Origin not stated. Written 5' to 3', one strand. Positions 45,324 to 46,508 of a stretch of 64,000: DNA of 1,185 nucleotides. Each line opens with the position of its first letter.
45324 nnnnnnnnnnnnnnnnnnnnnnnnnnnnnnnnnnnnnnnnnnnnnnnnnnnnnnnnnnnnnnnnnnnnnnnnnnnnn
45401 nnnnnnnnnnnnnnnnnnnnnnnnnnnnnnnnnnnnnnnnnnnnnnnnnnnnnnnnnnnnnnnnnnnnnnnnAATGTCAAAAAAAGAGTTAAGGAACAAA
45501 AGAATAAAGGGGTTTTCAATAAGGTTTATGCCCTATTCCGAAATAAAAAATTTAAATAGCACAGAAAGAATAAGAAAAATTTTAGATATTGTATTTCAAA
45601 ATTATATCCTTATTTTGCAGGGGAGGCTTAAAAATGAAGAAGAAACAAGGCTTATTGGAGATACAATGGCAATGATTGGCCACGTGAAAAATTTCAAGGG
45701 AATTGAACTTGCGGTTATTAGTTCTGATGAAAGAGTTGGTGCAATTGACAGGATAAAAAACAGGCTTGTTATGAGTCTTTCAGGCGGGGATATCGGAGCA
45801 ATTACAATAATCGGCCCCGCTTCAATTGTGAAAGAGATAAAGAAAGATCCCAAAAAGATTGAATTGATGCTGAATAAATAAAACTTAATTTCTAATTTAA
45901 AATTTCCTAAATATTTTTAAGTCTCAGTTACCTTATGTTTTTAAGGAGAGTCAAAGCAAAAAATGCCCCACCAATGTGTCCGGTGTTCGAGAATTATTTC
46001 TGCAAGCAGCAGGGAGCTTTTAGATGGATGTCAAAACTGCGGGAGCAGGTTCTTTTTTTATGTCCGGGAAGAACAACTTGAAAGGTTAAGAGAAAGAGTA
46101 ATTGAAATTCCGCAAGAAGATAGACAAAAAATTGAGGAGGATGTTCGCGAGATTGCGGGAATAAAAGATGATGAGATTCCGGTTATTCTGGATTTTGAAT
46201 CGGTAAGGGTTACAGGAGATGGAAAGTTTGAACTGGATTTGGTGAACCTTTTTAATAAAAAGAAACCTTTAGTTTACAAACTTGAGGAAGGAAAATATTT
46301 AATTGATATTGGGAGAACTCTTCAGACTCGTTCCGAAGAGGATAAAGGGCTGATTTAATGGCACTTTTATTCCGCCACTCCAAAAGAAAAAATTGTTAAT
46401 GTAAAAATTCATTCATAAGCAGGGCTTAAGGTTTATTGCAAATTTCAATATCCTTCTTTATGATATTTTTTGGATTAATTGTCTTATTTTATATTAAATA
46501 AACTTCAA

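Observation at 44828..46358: Small GTPase co-oriented with two small partner proteins, one a Zn-ribbon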

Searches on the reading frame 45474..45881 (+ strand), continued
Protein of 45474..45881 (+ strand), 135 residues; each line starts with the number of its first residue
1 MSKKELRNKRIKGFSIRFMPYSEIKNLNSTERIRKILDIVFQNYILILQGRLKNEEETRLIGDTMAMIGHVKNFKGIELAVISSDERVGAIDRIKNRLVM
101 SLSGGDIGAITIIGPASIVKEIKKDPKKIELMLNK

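Call 54: search_protein_families(library=pfam, proteins=[L146:1283-2500:-, L141:585-1202:-, L082:586-1404:-, L147:9353-10024:+, L145:12326-12994:+, L091:3529-4503:+, L097:3766-5223:-, L158:7837-9297:+, L103:10812-11171:+, L145:12975-13634:+], max_evalue=0.001)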
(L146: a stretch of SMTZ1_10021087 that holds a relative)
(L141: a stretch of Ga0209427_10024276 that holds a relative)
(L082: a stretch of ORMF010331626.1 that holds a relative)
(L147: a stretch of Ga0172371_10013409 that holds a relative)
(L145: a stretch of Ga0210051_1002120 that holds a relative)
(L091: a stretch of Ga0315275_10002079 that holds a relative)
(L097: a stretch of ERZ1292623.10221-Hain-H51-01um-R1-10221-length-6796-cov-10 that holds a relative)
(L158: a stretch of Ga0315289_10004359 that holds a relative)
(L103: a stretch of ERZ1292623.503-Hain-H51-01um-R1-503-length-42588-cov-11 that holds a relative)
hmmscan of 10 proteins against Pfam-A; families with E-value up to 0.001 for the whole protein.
L146:1283-2500:- (405 aa): 4 families
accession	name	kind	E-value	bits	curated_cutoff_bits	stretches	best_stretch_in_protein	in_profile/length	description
PF08438.16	YGR210-like_G4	-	6.2e-39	133.2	24.7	1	229-336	1-107/108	Obg-like GTPase YGR210-like, G4 motif-containing domain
PF01926.29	MMR_HSR1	-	2.5e-16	60.2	21.9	1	9-119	2-87/113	50S ribosome-binding GTPase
PF02824.27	TGS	-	3.7e-08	33.7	22.2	1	349-403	11-60/60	TGS domain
PF02421.24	FeoB_N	-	1.2e-05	25.3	27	0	9-46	3-40/156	Ferrous iron transport protein B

L141:585-1202:- (205 aa): 0 families

L082:586-1404:- (272 aa): 0 families

L147:9353-10024:+ (223 aa): 0 families

L145:12326-12994:+ (222 aa): 0 families

L091:3529-4503:+ (324 aa): 1 family
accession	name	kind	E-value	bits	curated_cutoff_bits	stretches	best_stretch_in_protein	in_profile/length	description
PF01026.27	TatD_DNase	-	5.4e-59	200.1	27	1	66-323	1-252/253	TatD related DNase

L097:3766-5223:- (485 aa): 1 family
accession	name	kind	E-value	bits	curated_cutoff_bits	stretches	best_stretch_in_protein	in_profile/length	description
PF01139.22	RtcB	-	1.1e-173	578.8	27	1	48-485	1-426/426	tRNA-splicing ligase RtcB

L158:7837-9297:+ (486 aa): 5 families
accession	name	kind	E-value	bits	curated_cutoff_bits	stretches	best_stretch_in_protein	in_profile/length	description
PF00493.29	MCM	-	8.5e-42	143.2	23.3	1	196-389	12-222/224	MCM P-loop domain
PF17855.7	MCM_lid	-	1.5e-09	38.7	27.4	1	402-483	2-86/87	MCM AAA-lid domain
PF01078.27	Mg_chelatase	-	9.1e-09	35.5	20.3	1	267-340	88-159/207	Magnesium chelatase, subunit ChlI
PF00158.32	Sigma54_activat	-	8.9e-06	25.9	20.2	0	280-339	86-143/168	Sigma-54 interaction domain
PF07728.20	AAA_5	-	0.00016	22.1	22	0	231-344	1-126/139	AAA domain (dynein-related subfamily)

L103:10812-11171:+ (119 aa): 0 families

L145:12975-13634:+ (219 aa): 5 families
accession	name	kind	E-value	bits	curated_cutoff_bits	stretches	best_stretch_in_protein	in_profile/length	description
PF00406.28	ADK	-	9.6e-53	178.8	26.8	1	12-192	1-150/151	Adenylate kinase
PF13207.12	AAA_17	-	6e-24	85.3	27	1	13-129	1-122/136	AAA domain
PF05191.20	ADK_lid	-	2.8e-15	56.3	26.6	1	129-164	1-36/36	Adenylate kinase, active site lid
PF17213.9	Hydin_ADK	-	9.1e-06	26.4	27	0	65-92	168-195/196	Hydin Adenylate kinase-like domain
PF13238.12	AAA_18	-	0.00096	20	29.4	0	10-130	1-112/128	AAA domain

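Call 63: search_dna_similar(query=window:45474-45881:+, collection=plasmids, mode=protein, max_evalue=0.001, max_rows=20)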
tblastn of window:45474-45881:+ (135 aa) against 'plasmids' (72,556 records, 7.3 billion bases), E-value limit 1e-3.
No match.

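Call 64: search_dna_similar(query=window:45474-45881:+, collection=phages, mode=protein, max_evalue=0.001, max_rows=10)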
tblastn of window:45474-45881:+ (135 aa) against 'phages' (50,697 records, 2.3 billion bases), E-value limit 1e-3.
No match.

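Call 82: fold_search(model_id=the predicted structure, library=pdb)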
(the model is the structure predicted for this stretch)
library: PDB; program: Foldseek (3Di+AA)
matches with E <= 10: 392; with E <= 0.001: 0
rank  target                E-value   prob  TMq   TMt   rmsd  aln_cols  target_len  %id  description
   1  3zig_A                1.8e-01  0.89  0.41  0.61   3.3       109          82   12  SepF-like protein from Pyrococcus furiosus (released 2013-11-27)
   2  2zvb                  1.8e-01  0.63  0.39  0.23   8.8       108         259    9  Crystal structure of TT0207 from Thermus thermophilus HB8 (released 2009-05-05)
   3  1s4d_D                2.6e-01  0.30  0.32  0.20   9.9       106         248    8  Crystal Structure Analysis of the S-adenosyl-L-methionine dependent uroporphyrinogen-III C-methyltransferase SUMT (released 2004-11-30)
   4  4blv_A                2.9e-01  0.38  0.40  0.23   6.4       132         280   14  Crystal structure of Escherichia coli 23S rRNA (A2030-N6)- methyltransferase RlmJ in complex with S-adenosylmethionine (released 2013-08-21)
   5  7al1                  3.1e-01  0.51  0.35  0.49   4.7       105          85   16  Cell division protein SepF from Methanobrevibacter smithii (released 2021-03-31)
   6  1nx4_A                3.1e-01  0.30  0.30  0.19   5.5        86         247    9  The crystal structure of carbapenem synthase (CarC) (released 2003-06-17)
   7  6lt7_A                4.0e-01  0.21  0.30  0.33   9.6       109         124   11  Crystal structure of human RPP20-RPP25 proteins in complex with the P3 domain of lncRNA RMRP (released 2021-01-27)
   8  1nx4_B                4.0e-01  0.21  0.30  0.17   8.6        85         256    8  The crystal structure of carbapenem synthase (CarC) (released 2003-06-17)
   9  5hw4_B                4.3e-01  0.33  0.38  0.25   9.9       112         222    9  Crystal structure of Escherichia coli 16S rRNA methyltransferase RsmI in complex with AdoMet (released 2016-10-19)
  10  6dch                  4.6e-01  0.25  0.24  0.12   4.0        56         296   11  Structure of isonitrile biosynthesis enzyme ScoE (released 2018-06-27)
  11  6l86_B                4.6e-01  0.21  0.28  0.15   7.6        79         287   13  The structure of SfaA (released 2020-03-04)
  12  6l86_A                4.9e-01  0.20  0.28  0.15   7.7        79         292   13  The structure of SfaA (released 2020-03-04)
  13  2oo3                  5.6e-01  0.23  0.38  0.23   7.6       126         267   11  Crystal structure of protein LPL1258 from Legionella pneumophila str. Philadelphia 1, Pfam DUF519 (released 2007-02-06)
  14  4oj8_A                5.6e-01  0.18  0.31  0.18   8.3        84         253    8  Crystal structure of carbapenem synthase in complex with (3S,5S)-carbapenam (released 2014-04-02)
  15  6l6w                  5.6e-01  0.13  0.25  0.13   5.4        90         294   10  The structure of ScoE with intermediate (released 2020-03-04)
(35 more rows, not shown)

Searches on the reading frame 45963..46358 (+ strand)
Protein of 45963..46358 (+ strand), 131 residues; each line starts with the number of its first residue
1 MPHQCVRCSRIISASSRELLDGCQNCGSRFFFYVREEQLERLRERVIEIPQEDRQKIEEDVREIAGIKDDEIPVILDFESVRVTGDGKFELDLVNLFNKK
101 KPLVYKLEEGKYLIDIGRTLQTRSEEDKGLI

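Call 3: search_protein_families(library=pfam, proteins=[window:45963-46358:+], max_evalue=0.01)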
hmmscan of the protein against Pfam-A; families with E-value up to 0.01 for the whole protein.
window:45963-46358:+ (131 aa): 1 family
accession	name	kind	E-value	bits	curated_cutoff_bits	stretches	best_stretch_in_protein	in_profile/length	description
PF09845.14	OapC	-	3.1e-20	73.2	23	1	2-117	1-128/133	Origin-associated protein OapC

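Call 4: search_protein_families(library=ncbifam, proteins=[window:45963-46358:+], max_evalue=0.01)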
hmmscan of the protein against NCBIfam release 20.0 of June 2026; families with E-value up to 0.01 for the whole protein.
window:45963-46358:+ (131 aa): 0 families

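Call 17: search_solved_structures(query=window:45963-46358:+, max_evalue=10)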
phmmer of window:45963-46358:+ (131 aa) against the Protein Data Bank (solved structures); distinct sequences matched with E-value up to 10: 10.
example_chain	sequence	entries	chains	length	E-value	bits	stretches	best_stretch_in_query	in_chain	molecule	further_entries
6fvw_J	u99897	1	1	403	0.16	15.4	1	68-123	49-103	26S proteasome regulatory subunit 8 homolog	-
35zv_I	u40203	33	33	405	0.16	15.4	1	68-123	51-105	26S proteasome regulatory subunit 8 homolog | 26S protease regulatory subunit 8 homolog | RPT6 isoform 1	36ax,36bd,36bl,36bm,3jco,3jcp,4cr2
5hji_A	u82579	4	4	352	0.5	13.8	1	29-79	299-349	tRNA (guanine(37)-N1)-methyltransferase Trm5a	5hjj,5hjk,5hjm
8kc4_A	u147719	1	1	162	0.6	13.6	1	28-97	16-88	De novo design protein -NA05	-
9z7o_A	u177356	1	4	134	0.62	13.5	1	50-100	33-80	Escherichia VapS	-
5zmc_A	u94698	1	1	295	0.91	13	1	34-97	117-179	Nuclear factor NF-kappa-B p100 subunit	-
7w7l_A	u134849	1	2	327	1.1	12.8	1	34-97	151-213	Nuclear factor NF-kappa-B p52 subunit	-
3j0k_L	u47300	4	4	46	1.2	12.6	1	3-42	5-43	DNA-directed RNA polymerases I, II, and III 7.7 kDa polypeptide | DNA-DIRECTED RNA POLYMERASES I, II, AND III SUBUNIT RPABC4, RPB12 | DNA-directed RNA polymeras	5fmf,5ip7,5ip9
2m7n_A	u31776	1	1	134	1.7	12.1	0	66-103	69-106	Calcium-binding protein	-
5wt1_A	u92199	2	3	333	2.4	11.6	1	29-79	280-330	tRNA (guanine(37)-N1)-methyltransferase Trm5a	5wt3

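Call 19: find_homologous_proteins(query=window:45963-46358:+, max_evalue=0.001)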
Query window:45963-46358:+ (131 aa): 2342 proteins with E <= 0.001 among 2383 candidates; the best 120 are listed.
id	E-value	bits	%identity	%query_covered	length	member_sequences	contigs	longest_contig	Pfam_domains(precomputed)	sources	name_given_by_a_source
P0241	2.3e-79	282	100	100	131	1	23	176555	PF09845.15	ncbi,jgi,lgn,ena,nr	ncbi:hypothetical protein J4411_01040 [Candidatus Pacearchaeota archaeon]|nr:hypothetical protein [u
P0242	1.4e-65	237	82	98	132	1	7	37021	PF09845.15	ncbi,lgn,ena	-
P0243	6.8e-64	232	81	98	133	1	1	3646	PF09845.15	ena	-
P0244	9.1e-64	231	81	98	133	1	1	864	PF09845.15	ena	-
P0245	1.1e-61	224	80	95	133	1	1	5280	PF09845.15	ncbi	-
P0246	1.6e-61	224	78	98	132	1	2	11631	PF09845.15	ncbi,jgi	-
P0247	6.8e-61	222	79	96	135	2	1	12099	PF09845.15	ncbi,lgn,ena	-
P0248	5.2e-60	219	76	96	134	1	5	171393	PF09845.15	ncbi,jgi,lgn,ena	jgi:predicted nucleic acid-binding Zn-ribbon protein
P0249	9.6e-60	218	78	97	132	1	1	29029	PF09845.15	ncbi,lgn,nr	ncbi:MAG: Zn-ribbon containing protein [archaeon]|nr:Zn-ribbon containing protein [archaeon]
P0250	1.2e-59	218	77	98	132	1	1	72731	PF09845.15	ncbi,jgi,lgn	-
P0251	1.8e-59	217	78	95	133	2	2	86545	PF09845.15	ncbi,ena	-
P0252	2.7e-59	217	79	92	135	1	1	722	PF09845.15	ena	-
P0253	3.2e-59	217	77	97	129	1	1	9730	PF09845.15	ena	-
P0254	3.7e-59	216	74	99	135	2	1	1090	PF09845.15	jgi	-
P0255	4.3e-59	216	75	99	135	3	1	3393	PF09845.15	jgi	-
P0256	6.8e-59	215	76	97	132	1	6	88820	PF09845.15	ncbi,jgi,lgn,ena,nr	ncbi:hypothetical protein COU58_00760 [Candidatus Pacearchaeota archaeon CG10_big_fil_rev_8_21_14_0_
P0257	7.8e-59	215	77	92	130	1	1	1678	PF09845.15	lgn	-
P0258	1.2e-58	215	75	97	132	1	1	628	PF09845.15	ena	-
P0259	2.2e-58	214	75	97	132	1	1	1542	PF09845.15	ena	-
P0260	2.4e-58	214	75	97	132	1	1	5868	PF09845.15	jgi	-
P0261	4.3e-58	213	77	92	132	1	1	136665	PF09845.15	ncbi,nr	ncbi:MAG: Zn-ribbon domain-containing protein [Nanoarchaeota archaeon]|nr:Zn-ribbon domain-containin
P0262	8.7e-58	212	75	92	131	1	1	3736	PF09845.15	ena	-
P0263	1.3e-57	211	70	98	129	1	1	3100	PF09845.15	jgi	-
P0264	2.0e-57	211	75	92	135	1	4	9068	PF09845.15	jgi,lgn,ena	-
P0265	2.1e-57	211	75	92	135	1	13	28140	PF09845.15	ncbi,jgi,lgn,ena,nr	ncbi:hypothetical protein GW931_03965 [archaeon]|nr:hypothetical protein [archaeon] PJC45584.1 MAG: 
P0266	2.4e-57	210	74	99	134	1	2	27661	PF09845.15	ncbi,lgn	-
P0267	4.4e-57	210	74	92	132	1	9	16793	PF09845.15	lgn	-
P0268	7.6e-57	209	72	98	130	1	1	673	PF09845.15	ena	-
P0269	4.3e-56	206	71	97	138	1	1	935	PF09845.15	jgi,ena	-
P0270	5.2e-56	206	69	97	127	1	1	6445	PF09845.15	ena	-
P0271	5.9e-56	206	75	90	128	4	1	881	PF09845.15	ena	-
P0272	6.3e-56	206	73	94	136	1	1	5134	PF09845.15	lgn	-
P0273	1.2e-55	205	73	92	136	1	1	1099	PF09845.15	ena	-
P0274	1.3e-55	205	75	90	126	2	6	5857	PF09845.15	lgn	-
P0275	2.2e-55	204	72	95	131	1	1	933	PF09845.15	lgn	-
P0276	2.7e-55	204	70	94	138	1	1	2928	PF09845.15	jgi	-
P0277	3.8e-55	203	70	93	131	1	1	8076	PF09845.15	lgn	-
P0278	5.9e-55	203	71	96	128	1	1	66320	PF09845.15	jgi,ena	jgi:predicted nucleic acid-binding Zn-ribbon protein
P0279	7.5e-55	202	71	96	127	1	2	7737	PF09845.15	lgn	-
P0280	7.5e-55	202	68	99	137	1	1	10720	PF09845.15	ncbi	-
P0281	8.8e-55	202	73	92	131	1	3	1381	PF09845.15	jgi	jgi:predicted nucleic acid-binding Zn-ribbon protein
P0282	9.0e-55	202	70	95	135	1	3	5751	PF09845.15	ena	-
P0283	9.1e-55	202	70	95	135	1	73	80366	PF09845.15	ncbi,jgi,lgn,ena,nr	ncbi:hypothetical protein COT60_01990 [Candidatus Pacearchaeota archaeon CG09_land_8_20_14_0_10_30_9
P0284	9.3e-55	202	70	95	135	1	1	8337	PF09845.15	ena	-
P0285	1.3e-54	202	67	97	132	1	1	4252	PF09845.15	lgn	-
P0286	1.4e-54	202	71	92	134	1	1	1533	PF09845.15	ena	-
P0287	1.5e-54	201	71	96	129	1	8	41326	PF09845.15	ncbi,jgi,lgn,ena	-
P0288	1.9e-54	201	66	98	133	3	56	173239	PF09845.15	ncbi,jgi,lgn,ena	-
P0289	2.0e-54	201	67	98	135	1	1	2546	PF09845.15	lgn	-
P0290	2.0e-54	201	69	97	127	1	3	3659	PF09845.15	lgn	-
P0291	2.1e-54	201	70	96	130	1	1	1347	PF09845.15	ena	-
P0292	2.2e-54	201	69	98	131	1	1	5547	PF09845.15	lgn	-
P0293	2.4e-54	201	69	95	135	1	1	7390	PF09845.15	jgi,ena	-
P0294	2.4e-54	201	68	96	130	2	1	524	PF09845.15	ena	-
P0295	2.5e-54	201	69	97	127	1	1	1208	PF09845.15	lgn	-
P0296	2.5e-54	201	64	98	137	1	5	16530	PF09845.15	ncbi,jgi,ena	-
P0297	2.9e-54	201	70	92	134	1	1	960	PF09845.15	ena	-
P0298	3.1e-54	200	69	98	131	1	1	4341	PF09845.15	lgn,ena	-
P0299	3.3e-54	200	71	92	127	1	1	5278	PF09845.15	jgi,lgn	-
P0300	3.8e-54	200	70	92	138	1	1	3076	PF09845.15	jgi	jgi:predicted nucleic acid-binding Zn-ribbon protein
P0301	3.9e-54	200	69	95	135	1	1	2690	PF09845.15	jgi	-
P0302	4.2e-54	200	68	92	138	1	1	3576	PF09845.15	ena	-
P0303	4.3e-54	200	67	99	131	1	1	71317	PF09845.15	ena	-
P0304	4.4e-54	200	70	98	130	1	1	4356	PF09845.15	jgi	-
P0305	5.1e-54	200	69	92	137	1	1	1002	PF09845.15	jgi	-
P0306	5.1e-54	200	71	92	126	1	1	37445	PF09845.15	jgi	jgi:predicted nucleic acid-binding Zn-ribbon protein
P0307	5.3e-54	200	70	92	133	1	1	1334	PF09845.15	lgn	-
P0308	5.3e-54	200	69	92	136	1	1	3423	PF09845.15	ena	-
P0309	6.5e-54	199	70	90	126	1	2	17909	PF09845.15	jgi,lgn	jgi:predicted nucleic acid-binding Zn-ribbon protein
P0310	6.6e-54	199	69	97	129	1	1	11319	PF09845.15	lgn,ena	-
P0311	7.1e-54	199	70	92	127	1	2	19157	PF09845.15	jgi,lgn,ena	-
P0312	7.7e-54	199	69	96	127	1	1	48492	PF09845.15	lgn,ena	-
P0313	7.9e-54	199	68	95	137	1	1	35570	PF09845.15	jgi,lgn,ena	-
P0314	8.0e-54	199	67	97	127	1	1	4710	PF09845.15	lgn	-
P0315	8.2e-54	199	72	92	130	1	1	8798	PF09845.15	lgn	-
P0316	8.6e-54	199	65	100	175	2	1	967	PF09845.15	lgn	-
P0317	9.0e-54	199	70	92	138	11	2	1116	PF09845.15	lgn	-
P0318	9.3e-54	199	70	92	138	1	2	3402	PF09845.15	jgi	-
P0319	9.5e-54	199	64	98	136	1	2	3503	PF09845.15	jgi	jgi:predicted nucleic acid-binding Zn-ribbon protein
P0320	1.0e-53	199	70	92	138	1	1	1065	PF09845.15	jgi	-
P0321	1.0e-53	199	70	92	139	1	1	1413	PF09845.15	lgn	-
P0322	1.2e-53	199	69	92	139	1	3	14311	PF09845.15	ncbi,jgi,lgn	-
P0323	1.2e-53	199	65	99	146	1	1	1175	PF09845.15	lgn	-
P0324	1.3e-53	198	70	92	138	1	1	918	PF09845.15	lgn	-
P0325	1.3e-53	198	66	96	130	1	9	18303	PF09845.15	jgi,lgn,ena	jgi:predicted nucleic acid-binding Zn-ribbon protein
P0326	1.3e-53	198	68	96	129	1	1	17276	PF09845.15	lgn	-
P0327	1.5e-53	198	69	92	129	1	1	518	PF09845.15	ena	-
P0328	1.6e-53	198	70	92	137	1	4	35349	PF09845.15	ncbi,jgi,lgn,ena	-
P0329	1.6e-53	198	69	92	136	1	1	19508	PF09845.15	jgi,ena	-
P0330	1.7e-53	198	70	92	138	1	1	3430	PF09845.15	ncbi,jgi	-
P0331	1.7e-53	198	67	96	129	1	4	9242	PF09845.15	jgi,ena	-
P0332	2.1e-53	198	68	92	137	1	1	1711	PF09845.15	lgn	-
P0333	2.2e-53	198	71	92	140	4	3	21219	PF09845.15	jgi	-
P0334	2.2e-53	198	71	92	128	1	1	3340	PF09845.15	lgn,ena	-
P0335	2.4e-53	198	66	97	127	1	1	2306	PF09845.15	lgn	-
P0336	2.4e-53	198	66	97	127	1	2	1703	PF09845.15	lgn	-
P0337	2.4e-53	198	70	90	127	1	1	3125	PF09845.15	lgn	-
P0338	2.4e-53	198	70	92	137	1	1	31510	PF09845.15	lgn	-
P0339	2.6e-53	197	69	92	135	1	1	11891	PF09845.15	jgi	-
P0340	2.8e-53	197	69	92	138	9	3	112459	PF09845.15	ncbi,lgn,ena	-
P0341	2.8e-53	197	70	92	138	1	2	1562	PF09845.15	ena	-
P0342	3.0e-53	197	64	98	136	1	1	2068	PF09845.15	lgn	-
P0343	3.1e-53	197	70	92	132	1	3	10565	PF09845.15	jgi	jgi:predicted nucleic acid-binding Zn-ribbon protein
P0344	3.2e-53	197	66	98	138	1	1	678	PF09845.15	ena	-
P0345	3.2e-53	197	66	98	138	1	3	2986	PF09845.15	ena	-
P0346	3.3e-53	197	68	92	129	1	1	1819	PF09845.15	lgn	-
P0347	3.3e-53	197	69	92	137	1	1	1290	PF09845.15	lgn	-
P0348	3.4e-53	197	69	92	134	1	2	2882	PF09845.15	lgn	-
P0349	3.7e-53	197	65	97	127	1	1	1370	PF09845.15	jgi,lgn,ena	-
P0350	4.1e-53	197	68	97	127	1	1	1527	PF09845.15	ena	-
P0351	4.3e-53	197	63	99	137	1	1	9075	PF09845.15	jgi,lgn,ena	-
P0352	4.6e-53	197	69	97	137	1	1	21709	PF09845.15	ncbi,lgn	ncbi:MAG: Zn-ribbon containing protein [Candidatus Diapherotrites archaeon]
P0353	4.8e-53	197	69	92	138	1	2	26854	PF09845.15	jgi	-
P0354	4.9e-53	197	69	97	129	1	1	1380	PF09845.15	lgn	-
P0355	4.9e-53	197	69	92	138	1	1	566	PF09845.15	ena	-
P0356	5.3e-53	196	69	92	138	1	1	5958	PF09845.15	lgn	-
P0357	5.5e-53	196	69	93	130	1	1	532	PF09845.15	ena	-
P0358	5.5e-53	196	75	89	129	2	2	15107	PF09845.15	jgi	-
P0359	5.5e-53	196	66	98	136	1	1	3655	PF09845.15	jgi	jgi:predicted nucleic acid-binding Zn-ribbon protein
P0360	5.6e-53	196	67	98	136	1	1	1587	PF09845.15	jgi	-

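Call 34: predict_structure(alignment_id=A3)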
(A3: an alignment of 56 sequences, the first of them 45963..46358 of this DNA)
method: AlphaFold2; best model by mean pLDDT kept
length: 131 residues; sequences in the alignment: 56
mean_pLDDT: 60.1   pTM: 0.53
mean pLDDT of the five models: 60.1, 49.8, 49.2, 45.2, 44.8
residues with pLDDT >= 90: 0; 70-90: 38; 50-70: 54; < 50: 39
segments of 3 or more residues with pLDDT < 50: 83-88, 96-99, 106-131
pLDDT, mean of each block of 10 residues (from residue 1): 76 74 81 69 60 67 69 67 48 51 44 36 41 36
secondary structure, 60 per line:
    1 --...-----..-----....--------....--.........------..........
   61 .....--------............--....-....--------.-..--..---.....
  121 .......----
elements in order: E3-5 H18-21 E30-33 H36-44 H51-65 E74-77 E81-85 E88-91 H93-96 H116-127
